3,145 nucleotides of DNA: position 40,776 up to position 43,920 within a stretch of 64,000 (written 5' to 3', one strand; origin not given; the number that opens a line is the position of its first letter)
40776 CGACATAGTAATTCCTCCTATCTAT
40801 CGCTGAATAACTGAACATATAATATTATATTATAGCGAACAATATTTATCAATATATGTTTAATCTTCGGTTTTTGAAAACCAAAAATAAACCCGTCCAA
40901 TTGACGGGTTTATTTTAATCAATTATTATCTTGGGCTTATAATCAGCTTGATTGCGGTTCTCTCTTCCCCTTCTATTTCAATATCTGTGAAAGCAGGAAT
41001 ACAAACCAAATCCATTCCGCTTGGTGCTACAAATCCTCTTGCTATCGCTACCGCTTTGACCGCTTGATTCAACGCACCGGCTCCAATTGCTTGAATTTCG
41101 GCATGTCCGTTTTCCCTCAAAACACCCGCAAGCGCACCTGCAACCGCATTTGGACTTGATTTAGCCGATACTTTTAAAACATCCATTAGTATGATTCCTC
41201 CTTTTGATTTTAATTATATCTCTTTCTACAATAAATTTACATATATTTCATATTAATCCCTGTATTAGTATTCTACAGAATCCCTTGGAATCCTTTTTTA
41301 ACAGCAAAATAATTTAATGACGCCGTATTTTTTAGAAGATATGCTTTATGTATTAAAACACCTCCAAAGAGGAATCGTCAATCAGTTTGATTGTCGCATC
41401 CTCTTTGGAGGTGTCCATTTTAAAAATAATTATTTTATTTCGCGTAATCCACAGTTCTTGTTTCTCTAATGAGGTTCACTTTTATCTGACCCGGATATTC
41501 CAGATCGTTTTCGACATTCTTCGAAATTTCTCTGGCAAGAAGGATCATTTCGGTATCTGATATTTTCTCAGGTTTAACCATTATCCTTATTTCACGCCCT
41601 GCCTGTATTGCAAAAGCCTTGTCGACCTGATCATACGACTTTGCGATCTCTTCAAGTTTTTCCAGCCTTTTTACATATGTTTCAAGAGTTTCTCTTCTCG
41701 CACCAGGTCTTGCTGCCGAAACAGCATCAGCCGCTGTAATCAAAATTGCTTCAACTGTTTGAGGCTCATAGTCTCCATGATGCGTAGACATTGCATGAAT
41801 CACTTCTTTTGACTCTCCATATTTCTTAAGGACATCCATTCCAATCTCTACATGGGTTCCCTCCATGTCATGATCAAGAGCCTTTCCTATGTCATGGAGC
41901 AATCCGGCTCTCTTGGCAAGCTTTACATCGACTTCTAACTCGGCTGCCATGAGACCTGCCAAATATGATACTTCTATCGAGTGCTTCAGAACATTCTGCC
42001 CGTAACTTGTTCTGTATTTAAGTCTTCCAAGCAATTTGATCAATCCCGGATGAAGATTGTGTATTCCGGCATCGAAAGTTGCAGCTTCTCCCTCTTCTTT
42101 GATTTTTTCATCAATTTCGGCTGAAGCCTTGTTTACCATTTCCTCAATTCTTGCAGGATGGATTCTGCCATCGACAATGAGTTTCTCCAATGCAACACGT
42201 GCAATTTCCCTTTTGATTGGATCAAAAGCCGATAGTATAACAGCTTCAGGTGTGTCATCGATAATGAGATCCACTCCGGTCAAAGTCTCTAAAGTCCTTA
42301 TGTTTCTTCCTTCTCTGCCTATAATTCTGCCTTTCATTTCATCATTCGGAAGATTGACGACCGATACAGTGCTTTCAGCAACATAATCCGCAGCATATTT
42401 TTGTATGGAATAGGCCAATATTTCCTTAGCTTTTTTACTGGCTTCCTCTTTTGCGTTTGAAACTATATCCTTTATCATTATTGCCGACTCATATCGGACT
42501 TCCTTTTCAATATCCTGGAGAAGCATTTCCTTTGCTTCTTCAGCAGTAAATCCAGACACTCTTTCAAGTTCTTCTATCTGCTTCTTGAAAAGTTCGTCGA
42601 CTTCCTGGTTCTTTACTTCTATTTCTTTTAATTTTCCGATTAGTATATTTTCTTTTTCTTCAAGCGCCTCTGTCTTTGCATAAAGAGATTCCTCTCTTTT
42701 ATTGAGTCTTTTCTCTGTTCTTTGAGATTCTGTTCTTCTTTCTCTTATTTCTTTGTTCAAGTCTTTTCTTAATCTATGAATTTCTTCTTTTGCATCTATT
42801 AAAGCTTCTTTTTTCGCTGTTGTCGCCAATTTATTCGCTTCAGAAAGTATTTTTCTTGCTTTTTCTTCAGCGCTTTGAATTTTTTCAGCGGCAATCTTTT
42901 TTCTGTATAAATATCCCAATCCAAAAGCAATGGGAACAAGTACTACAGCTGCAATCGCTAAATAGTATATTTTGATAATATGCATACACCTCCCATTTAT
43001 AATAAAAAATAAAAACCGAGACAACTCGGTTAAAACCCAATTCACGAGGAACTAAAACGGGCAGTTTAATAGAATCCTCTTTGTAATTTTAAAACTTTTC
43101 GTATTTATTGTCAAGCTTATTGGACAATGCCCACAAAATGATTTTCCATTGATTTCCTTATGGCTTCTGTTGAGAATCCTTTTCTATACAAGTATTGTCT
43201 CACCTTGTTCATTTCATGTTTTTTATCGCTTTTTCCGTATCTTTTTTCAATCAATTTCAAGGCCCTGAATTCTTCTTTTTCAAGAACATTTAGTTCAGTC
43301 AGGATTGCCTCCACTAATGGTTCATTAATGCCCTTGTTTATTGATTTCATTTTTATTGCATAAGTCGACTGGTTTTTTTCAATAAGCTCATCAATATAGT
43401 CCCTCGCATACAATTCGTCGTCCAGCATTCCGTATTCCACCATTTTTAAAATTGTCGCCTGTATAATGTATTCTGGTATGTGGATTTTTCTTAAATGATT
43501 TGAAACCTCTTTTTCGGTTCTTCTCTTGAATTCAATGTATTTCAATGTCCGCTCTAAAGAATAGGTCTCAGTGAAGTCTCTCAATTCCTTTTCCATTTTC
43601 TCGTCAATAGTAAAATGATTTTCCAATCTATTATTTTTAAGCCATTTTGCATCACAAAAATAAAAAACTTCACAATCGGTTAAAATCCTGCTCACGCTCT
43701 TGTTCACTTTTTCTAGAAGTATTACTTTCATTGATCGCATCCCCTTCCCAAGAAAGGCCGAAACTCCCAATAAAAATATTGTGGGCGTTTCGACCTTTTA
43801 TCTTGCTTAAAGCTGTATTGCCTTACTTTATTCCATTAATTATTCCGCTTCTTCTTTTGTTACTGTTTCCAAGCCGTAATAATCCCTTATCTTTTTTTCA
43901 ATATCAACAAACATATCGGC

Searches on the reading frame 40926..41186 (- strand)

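Call 25: search_protein_families(library=pfam, proteins=[window:40926-41186:-], max_evalue=0.01)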
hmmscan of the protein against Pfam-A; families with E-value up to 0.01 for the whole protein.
window:40926-41186:- (86 aa): 1 family
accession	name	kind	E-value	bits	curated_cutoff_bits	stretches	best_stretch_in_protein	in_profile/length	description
PF04232.17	SpoVS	-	6.9e-40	135.1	24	1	2-83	1-82/83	Stage V sporulation protein S (SpoVS)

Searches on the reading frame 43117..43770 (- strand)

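Call 47: search_protein_families(library=pfam, proteins=[window:43117-43770:-], max_evalue=0.00001)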
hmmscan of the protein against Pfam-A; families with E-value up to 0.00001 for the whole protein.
window:43117-43770:- (217 aa): 3 families
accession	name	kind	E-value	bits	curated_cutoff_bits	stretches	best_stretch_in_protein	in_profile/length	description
PF21981.2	RecX_HTH3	-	1.1e-08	35.5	26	1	169-206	6-46/48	RecX, third three-helix domain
PF02631.22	RecX_HTH2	-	5.4e-08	33.4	26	0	117-155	1-40/42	RecX, second three-helix domain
PF21982.2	RecX_HTH1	-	1.8e-07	31.4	26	0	73-107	3-37/40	RecX, first three-helix domain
